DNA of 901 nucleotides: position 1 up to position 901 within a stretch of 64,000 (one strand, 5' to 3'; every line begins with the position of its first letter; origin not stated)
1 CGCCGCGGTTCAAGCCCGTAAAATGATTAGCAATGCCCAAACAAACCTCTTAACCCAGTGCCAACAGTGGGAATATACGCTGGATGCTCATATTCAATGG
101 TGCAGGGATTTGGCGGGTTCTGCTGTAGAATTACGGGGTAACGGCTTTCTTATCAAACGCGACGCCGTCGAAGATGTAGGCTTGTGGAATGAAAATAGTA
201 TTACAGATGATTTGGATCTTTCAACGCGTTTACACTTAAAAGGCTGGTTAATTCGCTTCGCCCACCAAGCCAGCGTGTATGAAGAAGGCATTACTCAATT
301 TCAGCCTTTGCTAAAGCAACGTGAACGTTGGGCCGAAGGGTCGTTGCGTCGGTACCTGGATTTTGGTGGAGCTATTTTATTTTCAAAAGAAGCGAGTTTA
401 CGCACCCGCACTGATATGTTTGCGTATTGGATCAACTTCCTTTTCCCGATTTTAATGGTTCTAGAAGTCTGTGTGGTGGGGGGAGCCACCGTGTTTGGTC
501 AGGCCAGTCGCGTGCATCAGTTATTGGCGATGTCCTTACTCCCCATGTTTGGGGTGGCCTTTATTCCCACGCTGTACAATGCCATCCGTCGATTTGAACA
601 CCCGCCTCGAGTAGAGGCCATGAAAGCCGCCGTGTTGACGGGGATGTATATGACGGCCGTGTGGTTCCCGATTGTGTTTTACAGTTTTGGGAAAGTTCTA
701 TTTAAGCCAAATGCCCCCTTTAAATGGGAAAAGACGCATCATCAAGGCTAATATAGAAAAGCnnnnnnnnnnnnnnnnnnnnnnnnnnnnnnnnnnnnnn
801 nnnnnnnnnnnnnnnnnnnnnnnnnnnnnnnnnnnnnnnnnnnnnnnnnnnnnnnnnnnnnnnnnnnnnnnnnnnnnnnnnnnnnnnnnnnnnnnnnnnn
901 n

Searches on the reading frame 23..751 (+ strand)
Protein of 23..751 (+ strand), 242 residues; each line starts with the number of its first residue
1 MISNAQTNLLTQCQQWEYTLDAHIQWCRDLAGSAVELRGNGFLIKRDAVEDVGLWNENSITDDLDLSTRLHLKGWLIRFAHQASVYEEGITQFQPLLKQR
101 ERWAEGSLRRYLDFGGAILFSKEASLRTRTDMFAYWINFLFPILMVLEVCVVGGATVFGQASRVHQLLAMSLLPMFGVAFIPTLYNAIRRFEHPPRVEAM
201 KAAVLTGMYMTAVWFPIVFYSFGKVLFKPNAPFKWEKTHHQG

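Call 59: search_protein_families(library=pfam, proteins=[window:23-751:+])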
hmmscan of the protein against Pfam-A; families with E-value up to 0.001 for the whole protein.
window:23-751:+ (242 aa): 3 families
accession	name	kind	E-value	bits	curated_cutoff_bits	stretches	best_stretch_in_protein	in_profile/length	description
PF13632.12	Glyco_trans_2_3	-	4.8e-18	66.1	27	1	7-180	41-196/198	Glycosyl transferase family group 2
PF13641.12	Glyco_tranf_2_3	-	3.9e-11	43.9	27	1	7-106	129-230/230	Glycosyltransferase like family 2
PF03552.20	Cellulose_synt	-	0.0006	18.9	24.7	1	47-170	410-535/722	Cellulose synthase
